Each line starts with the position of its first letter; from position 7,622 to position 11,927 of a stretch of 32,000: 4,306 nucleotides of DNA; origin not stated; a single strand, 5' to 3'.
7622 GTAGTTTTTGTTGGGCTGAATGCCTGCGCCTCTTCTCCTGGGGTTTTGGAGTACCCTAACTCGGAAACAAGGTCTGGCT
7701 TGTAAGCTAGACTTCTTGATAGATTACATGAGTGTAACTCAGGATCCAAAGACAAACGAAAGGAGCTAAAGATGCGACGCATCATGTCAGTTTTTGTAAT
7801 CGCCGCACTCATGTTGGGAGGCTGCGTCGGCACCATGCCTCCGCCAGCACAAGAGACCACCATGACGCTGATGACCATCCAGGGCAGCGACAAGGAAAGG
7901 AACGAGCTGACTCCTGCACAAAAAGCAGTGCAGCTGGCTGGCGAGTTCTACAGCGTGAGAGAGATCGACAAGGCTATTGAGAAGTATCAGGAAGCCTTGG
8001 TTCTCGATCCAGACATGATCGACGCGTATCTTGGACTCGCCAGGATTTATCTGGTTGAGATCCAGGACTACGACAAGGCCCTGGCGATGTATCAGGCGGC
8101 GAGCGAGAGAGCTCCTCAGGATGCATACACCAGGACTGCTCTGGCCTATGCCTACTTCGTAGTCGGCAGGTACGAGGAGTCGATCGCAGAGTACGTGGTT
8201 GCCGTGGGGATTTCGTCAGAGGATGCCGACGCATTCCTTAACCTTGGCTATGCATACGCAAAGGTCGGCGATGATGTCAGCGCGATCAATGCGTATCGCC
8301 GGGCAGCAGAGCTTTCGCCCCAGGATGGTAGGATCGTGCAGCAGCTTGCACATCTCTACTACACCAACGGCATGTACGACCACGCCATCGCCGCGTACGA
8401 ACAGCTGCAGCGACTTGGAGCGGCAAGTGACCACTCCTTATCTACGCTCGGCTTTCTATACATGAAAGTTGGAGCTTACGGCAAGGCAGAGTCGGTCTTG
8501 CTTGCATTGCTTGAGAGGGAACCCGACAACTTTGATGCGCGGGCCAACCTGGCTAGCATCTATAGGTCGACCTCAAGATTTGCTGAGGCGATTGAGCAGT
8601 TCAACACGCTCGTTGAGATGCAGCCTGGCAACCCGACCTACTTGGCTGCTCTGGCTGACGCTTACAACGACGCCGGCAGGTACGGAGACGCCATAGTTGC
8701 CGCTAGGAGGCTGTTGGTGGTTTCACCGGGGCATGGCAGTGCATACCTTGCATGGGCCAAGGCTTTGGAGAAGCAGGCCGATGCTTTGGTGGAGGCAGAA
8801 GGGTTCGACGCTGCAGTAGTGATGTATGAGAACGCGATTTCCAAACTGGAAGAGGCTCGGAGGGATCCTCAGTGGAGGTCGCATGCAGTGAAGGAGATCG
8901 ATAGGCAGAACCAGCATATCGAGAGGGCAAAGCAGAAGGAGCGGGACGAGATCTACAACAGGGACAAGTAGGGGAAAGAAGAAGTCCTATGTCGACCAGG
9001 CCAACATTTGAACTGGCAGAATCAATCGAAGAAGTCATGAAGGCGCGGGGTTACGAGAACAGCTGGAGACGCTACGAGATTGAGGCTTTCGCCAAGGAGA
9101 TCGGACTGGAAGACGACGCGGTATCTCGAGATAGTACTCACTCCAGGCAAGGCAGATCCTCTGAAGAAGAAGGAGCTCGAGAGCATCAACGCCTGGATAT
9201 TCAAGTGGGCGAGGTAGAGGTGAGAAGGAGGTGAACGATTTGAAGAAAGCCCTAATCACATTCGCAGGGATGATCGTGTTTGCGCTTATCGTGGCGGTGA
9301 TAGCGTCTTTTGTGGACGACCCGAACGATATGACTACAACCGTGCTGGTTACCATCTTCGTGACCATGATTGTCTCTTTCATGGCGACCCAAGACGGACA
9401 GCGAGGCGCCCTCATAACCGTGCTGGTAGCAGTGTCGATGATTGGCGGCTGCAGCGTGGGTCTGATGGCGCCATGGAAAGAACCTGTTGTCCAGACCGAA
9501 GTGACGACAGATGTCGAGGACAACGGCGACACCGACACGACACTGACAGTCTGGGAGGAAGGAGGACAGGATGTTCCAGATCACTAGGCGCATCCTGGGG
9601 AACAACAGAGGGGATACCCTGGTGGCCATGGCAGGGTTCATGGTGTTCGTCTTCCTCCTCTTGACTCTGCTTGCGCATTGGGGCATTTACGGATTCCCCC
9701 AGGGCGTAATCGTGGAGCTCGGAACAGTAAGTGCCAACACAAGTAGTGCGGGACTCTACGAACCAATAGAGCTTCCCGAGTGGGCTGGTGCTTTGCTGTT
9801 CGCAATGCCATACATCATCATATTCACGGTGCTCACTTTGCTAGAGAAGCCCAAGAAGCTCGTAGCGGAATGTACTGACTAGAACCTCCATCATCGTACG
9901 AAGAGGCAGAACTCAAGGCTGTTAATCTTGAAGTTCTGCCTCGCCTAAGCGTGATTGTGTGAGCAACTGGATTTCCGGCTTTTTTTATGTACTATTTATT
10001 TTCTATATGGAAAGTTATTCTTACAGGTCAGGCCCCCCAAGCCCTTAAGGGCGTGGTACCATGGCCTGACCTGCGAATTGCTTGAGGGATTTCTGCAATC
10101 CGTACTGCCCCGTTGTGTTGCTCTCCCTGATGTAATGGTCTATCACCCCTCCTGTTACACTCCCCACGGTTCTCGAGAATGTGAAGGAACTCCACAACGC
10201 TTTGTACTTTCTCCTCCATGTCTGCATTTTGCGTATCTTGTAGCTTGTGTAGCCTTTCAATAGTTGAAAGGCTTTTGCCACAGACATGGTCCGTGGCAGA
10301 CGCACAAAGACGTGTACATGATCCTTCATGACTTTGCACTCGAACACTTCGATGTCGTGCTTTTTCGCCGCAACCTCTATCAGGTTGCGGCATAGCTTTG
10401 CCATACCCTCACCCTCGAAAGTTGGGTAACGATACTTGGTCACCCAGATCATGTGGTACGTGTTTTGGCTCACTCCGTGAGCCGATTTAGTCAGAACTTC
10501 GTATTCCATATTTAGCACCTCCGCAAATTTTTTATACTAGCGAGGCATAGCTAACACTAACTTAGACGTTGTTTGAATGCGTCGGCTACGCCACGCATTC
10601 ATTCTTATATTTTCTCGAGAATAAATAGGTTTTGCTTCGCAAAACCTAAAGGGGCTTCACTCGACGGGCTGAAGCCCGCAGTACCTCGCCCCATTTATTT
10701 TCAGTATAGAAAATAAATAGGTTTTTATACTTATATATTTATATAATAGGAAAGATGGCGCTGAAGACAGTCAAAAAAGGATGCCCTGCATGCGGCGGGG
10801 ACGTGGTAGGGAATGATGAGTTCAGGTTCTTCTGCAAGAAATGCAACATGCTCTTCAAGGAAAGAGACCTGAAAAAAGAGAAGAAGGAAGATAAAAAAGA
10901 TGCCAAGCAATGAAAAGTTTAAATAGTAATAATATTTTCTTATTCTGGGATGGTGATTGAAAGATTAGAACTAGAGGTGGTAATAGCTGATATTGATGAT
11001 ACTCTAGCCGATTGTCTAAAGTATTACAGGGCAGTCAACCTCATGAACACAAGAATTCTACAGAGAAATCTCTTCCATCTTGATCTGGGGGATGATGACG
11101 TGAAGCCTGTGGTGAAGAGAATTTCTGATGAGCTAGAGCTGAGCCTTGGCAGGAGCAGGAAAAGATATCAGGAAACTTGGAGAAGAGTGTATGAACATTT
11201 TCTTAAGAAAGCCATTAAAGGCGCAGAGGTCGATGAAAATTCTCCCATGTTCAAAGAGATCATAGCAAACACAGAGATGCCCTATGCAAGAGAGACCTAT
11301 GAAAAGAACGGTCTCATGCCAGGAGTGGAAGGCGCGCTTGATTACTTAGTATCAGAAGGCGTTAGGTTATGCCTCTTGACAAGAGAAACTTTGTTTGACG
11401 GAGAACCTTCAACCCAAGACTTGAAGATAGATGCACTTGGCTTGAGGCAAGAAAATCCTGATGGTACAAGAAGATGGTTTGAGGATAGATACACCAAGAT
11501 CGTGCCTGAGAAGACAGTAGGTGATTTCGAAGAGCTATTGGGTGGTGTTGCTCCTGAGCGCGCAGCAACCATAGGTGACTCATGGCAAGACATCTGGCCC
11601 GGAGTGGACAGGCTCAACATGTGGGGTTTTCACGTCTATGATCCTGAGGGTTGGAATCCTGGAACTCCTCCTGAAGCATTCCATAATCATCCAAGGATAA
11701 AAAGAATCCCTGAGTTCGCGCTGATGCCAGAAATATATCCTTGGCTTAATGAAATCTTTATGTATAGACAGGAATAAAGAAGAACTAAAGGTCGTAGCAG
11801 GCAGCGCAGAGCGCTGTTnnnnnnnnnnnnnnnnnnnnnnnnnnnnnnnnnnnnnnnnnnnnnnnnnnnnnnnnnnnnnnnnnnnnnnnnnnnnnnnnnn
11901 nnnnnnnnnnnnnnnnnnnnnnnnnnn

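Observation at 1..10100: Abrupt switch from diderm-bacterial, GC-rich DNA to archaeal, AT-rich DNA next to an IS200 element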

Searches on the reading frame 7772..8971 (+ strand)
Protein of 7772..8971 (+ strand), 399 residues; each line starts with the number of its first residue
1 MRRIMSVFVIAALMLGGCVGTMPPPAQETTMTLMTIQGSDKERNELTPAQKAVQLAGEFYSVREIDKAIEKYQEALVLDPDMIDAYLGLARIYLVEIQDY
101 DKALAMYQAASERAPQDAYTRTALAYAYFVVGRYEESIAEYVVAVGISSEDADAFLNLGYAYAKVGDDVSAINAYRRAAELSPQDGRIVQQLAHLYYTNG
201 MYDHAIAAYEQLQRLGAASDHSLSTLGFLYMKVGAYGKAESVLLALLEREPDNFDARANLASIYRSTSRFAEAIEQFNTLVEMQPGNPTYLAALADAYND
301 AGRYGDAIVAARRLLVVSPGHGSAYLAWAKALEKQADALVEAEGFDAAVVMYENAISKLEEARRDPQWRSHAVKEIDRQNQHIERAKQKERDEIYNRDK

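Call 5: search_protein_families(library=pfam, proteins=[window:7772-8971:+], max_evalue=0.01)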
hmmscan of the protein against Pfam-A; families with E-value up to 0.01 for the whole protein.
window:7772-8971:+ (399 aa): 28 families (the best 25 are shown)
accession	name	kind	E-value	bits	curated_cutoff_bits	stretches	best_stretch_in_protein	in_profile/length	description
PF13414.12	TPR_11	-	1.6e-28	98.5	26.8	4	127-166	3-42/42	TPR repeat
PF07719.23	TPR_2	-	4e-27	92.5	27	1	152-185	1-34/34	Tetratricopeptide repeat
PF13428.12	TPR_14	-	8.9e-27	91.3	23.5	4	291-330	4-43/44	Tetratricopeptide repeat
PF14559.12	TPR_19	-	2.3e-26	92.3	25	4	232-295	3-66/68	Tetratricopeptide repeat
PF13432.12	TPR_16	-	6.5e-26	90.9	32.7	4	229-288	6-65/65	Tetratricopeptide repeat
PF00515.34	TPR_1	-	3.8e-25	87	27.8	1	152-185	1-34/34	Tetratricopeptide repeat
PF13181.12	TPR_8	-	9.3e-25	85.1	25.7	3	152-185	1-34/34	Tetratricopeptide repeat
PF13431.12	TPR_17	-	2.6e-24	83.9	24.4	1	244-275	3-34/34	Tetratricopeptide repeat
PF13176.12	TPR_7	-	4.9e-18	64.1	27.9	1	154-186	1-33/36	Tetratricopeptide repeat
PF23914.1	TPR_CcmH_CycH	-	5.3e-15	56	42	3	61-141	62-144/158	Cytochrome c-type biogenesis protein H TPR domain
PF13424.12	TPR_12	-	3.6e-14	53.2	30.1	3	66-115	27-76/77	Tetratricopeptide repeat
PF13429.12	TPR_15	-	1e-10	41.9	26.2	2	190-314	150-274/280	Tetratricopeptide repeat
PF12895.13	ANAPC3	-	8.8e-10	39.2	27.2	1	235-310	4-78/82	Anaphase-promoting complex, cyclosome, subunit 3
PF13371.12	TPR_9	-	3.8e-09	36.9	35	0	227-290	2-65/73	Tetratricopeptide repeat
PF14561.12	TPR_20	-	1.3e-08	35.5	25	0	244-282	12-50/90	Tetratricopeptide repeat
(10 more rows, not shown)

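Call 6: search_protein_families(library=ncbifam, proteins=[window:7772-8971:+], max_evalue=0.01)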
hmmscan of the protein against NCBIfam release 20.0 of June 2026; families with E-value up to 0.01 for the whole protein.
window:7772-8971:+ (399 aa): 33 families (the best 25 are shown)
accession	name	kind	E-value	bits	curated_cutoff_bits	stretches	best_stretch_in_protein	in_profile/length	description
TIGR02521.1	type_IV_pilW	equivalog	2.2e-33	115.8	154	3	9-223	3-206/234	type IV pilus biogenesis/stability protein PilW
NF040959.1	MamA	equivalog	1.2e-28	99.9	200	2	183-310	68-195/204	magnetosome protein MamA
TIGR02917.1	PEP_TPR_lipo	equivalog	1.2e-27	96.2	312.2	1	52-332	297-577/899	XrtA/PEP-CTERM system TPR-repeat protein PrsT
NF052415.1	T3SS_chap_SctY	equivalog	1.1e-18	67.7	70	2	89-178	12-103/106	type III secretion apparatus assembly chaperone SctY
NF033762.1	social_mot_Tgl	equivalog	9.6e-17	61.1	225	3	61-173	43-157/252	social motility TPR repeat lipoprotein Tgl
TIGR03939.1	PGA_TPR_OMP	equivalog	4.4e-16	58.3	366.65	2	98-193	100-195/800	poly-beta-1,6 N-acetyl-D-glucosamine export porin PgaA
TIGR02552.1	LcrH_SycD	equivalog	1.9e-15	56.7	104.8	4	96-185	30-119/136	SycD/LcrH family type III secretion system chaperone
NF008757.0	PRK11788.1-5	equivalog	6.4e-13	48.6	363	2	171-386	54-265/388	lipopolysaccharide assembly protein LapB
NF033920.0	C39_PA2778_fam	equivalog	6.1e-12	45.5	150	2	95-183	167-255/255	PA2778 family cysteine peptidase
NF008756.0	PRK11788.1-4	equivalog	2.9e-11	43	474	1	226-298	113-183/389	lipopolysaccharide assembly protein LapB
NF047371.1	FlcA_CTERM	equivalog_domain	1.2e-10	40.5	300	2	56-144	445-533/646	periplasmic flagellar collar protein FlcA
NF002725.1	PRK02603.1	equivalog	1.7e-10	41.2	143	1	130-200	47-120/173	photosystem I assembly protein Ycf3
NF040561.1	PrimPol_Msp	equivalog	3.2e-10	39.2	200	2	170-267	9-98/515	CRISPR-associated primase-polymerase type A1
NF047507.1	TPR_BatC_Lepto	exception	3.8e-10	39.6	175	2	98-195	38-139/214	TPR repeat-containing protein BatC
NF007468.0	PRK10049.1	equivalog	1.6e-08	33.2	1043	3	46-151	98-201/817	poly-beta-1,6 N-acetyl-D-glucosamine export porin PgaA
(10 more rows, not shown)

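Call 19: search_protein_families(library=phrogs, proteins=[window:7772-8971:+], max_evalue=0.01)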
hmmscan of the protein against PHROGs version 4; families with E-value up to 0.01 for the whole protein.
window:7772-8971:+ (399 aa): 7 families
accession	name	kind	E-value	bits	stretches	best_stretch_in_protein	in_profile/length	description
phrog_7590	-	unknown function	2.8e-18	67.5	3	65-128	71-133/234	-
phrog_22370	-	unknown function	3.7e-07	31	1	49-224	28-202/223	-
phrog_13126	-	moron, auxiliary metabolic gene and host takeover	7.3e-06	26.4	1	89-222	200-332/394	beta-1,4-glycosyltransferase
phrog_26187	-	unknown function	1.5e-05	24.1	0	75-219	52-195/1016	-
phrog_22932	-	unknown function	5.1e-05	22.8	0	127-206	281-364/646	-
phrog_24039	-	unknown function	0.00053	19.5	0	46-196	579-723/780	-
phrog_8741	-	unknown function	0.0031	17.8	1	85-232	76-230/380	-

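Call 96: search_protein_families(library=padloc, proteins=[window:7772-8971:+], max_evalue=0.001)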
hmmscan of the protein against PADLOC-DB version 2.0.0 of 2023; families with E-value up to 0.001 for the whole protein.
window:7772-8971:+ (399 aa): 3 families
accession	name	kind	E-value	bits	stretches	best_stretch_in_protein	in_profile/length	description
PDLC01172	TPR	-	1.1e-05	22.4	0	117-195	83-156/448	TPR repeats containing protein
PDLC01101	PrimPol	-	0.00029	17.6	0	65-125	49-102/490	adaptation polymerase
PDLC04781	PDC-M71B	-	0.00095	16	0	149-207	147-205/515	-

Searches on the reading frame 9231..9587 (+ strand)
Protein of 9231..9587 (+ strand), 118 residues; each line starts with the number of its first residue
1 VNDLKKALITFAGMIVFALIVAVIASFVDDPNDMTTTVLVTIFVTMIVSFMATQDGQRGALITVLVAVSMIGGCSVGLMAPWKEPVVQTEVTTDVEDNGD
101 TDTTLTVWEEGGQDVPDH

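Call 5: search_protein_families(library=pfam, proteins=[window:9231-9587:+], max_evalue=0.01)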
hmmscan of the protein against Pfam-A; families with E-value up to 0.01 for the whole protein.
window:9231-9587:+ (118 aa): 2 families
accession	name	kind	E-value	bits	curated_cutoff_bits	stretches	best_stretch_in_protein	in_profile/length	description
PF07695.17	7TMR-DISM_7TM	-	0.003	18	29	1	7-79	99-171/205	7TM diverse intracellular signalling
PF07790.16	Pilin_N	-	0.0044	18.3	25.2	0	64-116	16-65/78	Archaeal Type IV pilin, N-terminal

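Call 6: search_protein_families(library=ncbifam, proteins=[window:9231-9587:+], max_evalue=0.01)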
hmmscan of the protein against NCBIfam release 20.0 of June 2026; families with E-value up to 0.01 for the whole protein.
window:9231-9587:+ (118 aa): 0 families

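Call 19: search_protein_families(library=phrogs, proteins=[window:9231-9587:+], max_evalue=0.01)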
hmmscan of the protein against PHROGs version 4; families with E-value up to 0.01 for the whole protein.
window:9231-9587:+ (118 aa): 0 families

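Call 96: search_protein_families(library=padloc, proteins=[window:9231-9587:+], max_evalue=0.001)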
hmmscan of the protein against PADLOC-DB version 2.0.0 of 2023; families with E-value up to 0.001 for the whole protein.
window:9231-9587:+ (118 aa): 0 families

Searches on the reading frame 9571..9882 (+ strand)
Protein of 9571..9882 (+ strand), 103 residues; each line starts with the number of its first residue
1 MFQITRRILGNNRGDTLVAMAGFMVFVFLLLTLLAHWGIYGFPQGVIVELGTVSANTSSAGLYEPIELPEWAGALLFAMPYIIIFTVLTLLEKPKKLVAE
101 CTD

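Call 5: search_protein_families(library=pfam, proteins=[window:9571-9882:+], max_evalue=0.01)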
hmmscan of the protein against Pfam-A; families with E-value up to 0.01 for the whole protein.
window:9571-9882:+ (103 aa): 0 families

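Call 6: search_protein_families(library=ncbifam, proteins=[window:9571-9882:+], max_evalue=0.01)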
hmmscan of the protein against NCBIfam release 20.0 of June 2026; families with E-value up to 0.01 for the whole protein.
window:9571-9882:+ (103 aa): 0 families

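Call 7: find_encoding_contigs(protein=window:9571-9882:+, flank=10000, max_places=10)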
Protein window:9571-9882:+ (103 aa): no gene with exactly this product is on record in the collection.

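Call 19: search_protein_families(library=phrogs, proteins=[window:9571-9882:+], max_evalue=0.01)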
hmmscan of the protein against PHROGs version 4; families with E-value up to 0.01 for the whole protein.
window:9571-9882:+ (103 aa): 0 families

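Call 96: search_protein_families(library=padloc, proteins=[window:9571-9882:+], max_evalue=0.001)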
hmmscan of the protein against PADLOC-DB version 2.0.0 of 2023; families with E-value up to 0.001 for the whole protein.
window:9571-9882:+ (103 aa): 0 families

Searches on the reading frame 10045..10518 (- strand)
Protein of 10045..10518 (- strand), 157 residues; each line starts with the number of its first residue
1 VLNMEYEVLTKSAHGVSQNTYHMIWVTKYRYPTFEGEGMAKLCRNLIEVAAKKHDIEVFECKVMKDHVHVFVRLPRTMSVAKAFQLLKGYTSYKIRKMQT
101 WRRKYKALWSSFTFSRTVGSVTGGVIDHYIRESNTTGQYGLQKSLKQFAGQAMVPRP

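Call 5: search_protein_families(library=pfam, proteins=[window:10045-10518:-], max_evalue=0.01)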
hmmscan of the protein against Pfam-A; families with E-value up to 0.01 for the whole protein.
window:10045-10518:- (157 aa): 1 family
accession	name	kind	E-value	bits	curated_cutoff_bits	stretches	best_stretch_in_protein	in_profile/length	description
PF01797.21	Y1_Tnp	-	5.2e-28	98.1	23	1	16-132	2-120/121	Transposase IS200 like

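Call 6: search_protein_families(library=ncbifam, proteins=[window:10045-10518:-], max_evalue=0.01)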
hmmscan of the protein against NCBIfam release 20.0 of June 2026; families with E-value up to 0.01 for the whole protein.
window:10045-10518:- (157 aa): 2 families
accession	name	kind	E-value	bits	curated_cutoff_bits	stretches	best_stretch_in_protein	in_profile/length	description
NF033573.1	transpos_IS200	equivalog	1.2e-27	96.6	55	1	11-132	3-126/126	IS200/IS605 family transposase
NF047646.1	REP_Tyr_transpos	equivalog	7.9e-11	42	80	1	16-111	7-107/146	REP-associated tyrosine transposase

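Call 19: search_protein_families(library=phrogs, proteins=[window:10045-10518:-], max_evalue=0.01)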
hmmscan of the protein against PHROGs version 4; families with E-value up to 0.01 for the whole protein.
window:10045-10518:- (157 aa): 2 families
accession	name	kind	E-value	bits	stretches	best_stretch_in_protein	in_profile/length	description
phrog_2577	-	integration and excision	5.3e-28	98.9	1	9-134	5-130/134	transposase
phrog_2393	-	integration and excision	3.4e-10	41.2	1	71-144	2-78/83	transposase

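Call 38: find_related_loci(query=window:10048-10509:-, collection=genome_contigs, flank=4000)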
Query seq(154 aa) (154 aa) in genome_contigs; peptide patterns used: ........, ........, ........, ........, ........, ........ (x = any residue, [..] = any of these).
33 stretches matched a pattern, but none encodes a relative of the query by tblastn (E <= 1e-3).

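Call 57: find_related_loci(query=window:10048-10509:-, collection=viral_contigs, flank=3000)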
Query seq(154 aa) (154 aa) in viral_contigs; peptide patterns used: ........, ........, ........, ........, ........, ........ (x = any residue, [..] = any of these).
No stretch of DNA in the collection matches any of the patterns.

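Call 102: search_dna_similar(query=window:10105-10509:-, collection=plasmids, mode=protein, max_rows=10)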
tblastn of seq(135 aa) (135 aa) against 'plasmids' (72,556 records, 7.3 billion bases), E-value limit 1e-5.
Records with a match: 1344; places in all: 1644; records where one place covers at least 80% of the query: 1335.
Best place of each record, by identity: <60% 1344.
By first word of the organism name: Salmonella 579; Enterococcus 234; Bacillus 89; Escherichia 49; Vibrio 25; Ligilactobacillus 23; Clostridium 19; Klebsiella 17; Campylobacter 15; Photobacterium 12; and 122 more.
By predicted mobility (MOB-suite, as given by PLSDB): conjugative 663; non-mobilizable 515; mobilizable 166.
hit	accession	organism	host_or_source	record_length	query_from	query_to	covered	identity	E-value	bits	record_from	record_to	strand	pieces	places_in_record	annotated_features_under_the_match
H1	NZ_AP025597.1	Thermus thermophilus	-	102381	4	134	97%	36.8%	4e-14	74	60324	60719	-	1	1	tnpA: IS200/IS605 family transposase | RNA-guided endonuclease TnpB family protein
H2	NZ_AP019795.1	Thermus thermophilus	-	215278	4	134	97%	36.8%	4e-14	74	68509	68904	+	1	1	tnpA: IS200/IS605 family transposase | RNA-guided endonuclease TnpB family protein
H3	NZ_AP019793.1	Thermus thermophilus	-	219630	4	134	97%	36.8%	4e-14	74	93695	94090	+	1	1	tnpA: IS200/IS605 family transposase | RNA-guided endonuclease TnpB family protein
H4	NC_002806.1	Microscilla sp. PRE1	-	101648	8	132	93%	35.9%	8e-15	76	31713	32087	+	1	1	tnpA: IS200/IS605 family transposase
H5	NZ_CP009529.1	Methanosarcina barkeri 227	-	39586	10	131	90%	36.8%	1e-18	87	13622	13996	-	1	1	tnpA: IS200/IS605 family transposase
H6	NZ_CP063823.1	Clostridium botulinum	Ham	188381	9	131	89%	35.4%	7e-6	72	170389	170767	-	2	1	none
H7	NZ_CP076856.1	Shewanella decolorationis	sludge,sludge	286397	1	132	98%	32.1%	3e-7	55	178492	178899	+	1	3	tnpA: IS200/IS605 family transposase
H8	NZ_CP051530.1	Shewanella baltica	fish gut,Atlantic Mackerel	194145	1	132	98%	32.1%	3e-7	55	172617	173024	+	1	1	tnpA: IS200/IS605 family transposase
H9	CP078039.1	Shewanella putrefaciens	Whole Organism,sink handle in ICU Room ...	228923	1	132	98%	32.1%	3e-7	55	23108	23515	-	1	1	tnpA: IS200/IS605 family transposase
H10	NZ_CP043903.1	Shewanella sp. LC6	-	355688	1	132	98%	32.1%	3e-7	55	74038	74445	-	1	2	tnpA: IS200/IS605 family transposase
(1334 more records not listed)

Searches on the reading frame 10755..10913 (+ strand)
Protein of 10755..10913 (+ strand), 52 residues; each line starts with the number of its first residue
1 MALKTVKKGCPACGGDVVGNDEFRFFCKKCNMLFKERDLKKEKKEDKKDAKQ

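Call 19: search_protein_families(library=phrogs, proteins=[window:10755-10913:+], max_evalue=0.01)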
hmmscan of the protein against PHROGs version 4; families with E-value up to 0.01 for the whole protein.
window:10755-10913:+ (52 aa): 1 family
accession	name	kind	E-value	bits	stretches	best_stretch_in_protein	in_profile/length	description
phrog_4852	-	unknown function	0.0014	19.3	1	4-49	10-54/194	-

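Call 59: search_protein_families(library=pfam, proteins=[window:10755-10913:+], max_evalue=0.1)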
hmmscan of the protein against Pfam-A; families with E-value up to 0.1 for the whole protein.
window:10755-10913:+ (52 aa): 8 families
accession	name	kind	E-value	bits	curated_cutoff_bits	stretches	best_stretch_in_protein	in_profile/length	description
PF17915.7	zf_Rg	-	0.0093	15.8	25.5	1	1-30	1-31/49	Reverse gyrase zinc finger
PF08271.17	Zn_Ribbon_TF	-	0.015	15.3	29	1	10-45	3-40/43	TFIIB zinc-binding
PF14354.12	Lar_restr_allev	-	0.036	14.7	28.6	1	8-46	4-46/58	Restriction alleviation protein Lar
PF14803.11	Zn_ribbon_Nudix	-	0.037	14.4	25.6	0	10-32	3-30/34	Nudix N-terminal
PF09723.15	Zn_ribbon_8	-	0.043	14.3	34.4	0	7-17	27-37/41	Zinc ribbon domain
PF18256.6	HscB_4_cys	-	0.084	13.2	26.2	0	10-30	3-23/27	Co-chaperone HscB tetracysteine metal binding motif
PF24451.1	DUF7567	-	0.084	13.2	27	1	10-42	19-52/131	Family of unknown function (DUF7567)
PF03884.20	YacG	-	0.099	12.8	25.5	0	10-32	3-28/52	DNA gyrase inhibitor YacG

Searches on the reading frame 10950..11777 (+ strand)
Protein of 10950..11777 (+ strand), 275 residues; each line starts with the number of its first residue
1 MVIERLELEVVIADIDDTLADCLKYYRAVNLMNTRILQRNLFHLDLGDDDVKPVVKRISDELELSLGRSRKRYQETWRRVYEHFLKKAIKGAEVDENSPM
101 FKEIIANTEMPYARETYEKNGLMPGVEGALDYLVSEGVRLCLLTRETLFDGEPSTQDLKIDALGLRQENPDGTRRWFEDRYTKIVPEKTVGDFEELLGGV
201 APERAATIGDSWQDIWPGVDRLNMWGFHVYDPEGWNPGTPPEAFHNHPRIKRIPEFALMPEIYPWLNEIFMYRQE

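Call 8: find_encoding_contigs(protein=window:10950-11777:+, flank=10000, max_places=10)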
Protein window:10950-11777:+ (275 aa): no gene with exactly this product is on record in the collection.

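Call 9: search_protein_families(library=pfam, proteins=[window:10950-11777:+], max_evalue=0.001)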
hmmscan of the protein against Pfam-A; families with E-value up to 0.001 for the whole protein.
window:10950-11777:+ (275 aa): 1 family
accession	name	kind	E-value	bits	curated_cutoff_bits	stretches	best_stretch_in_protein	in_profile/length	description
PF00702.32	Hydrolase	-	1e-06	29.7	26.4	1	9-216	2-185/191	haloacid dehalogenase-like hydrolase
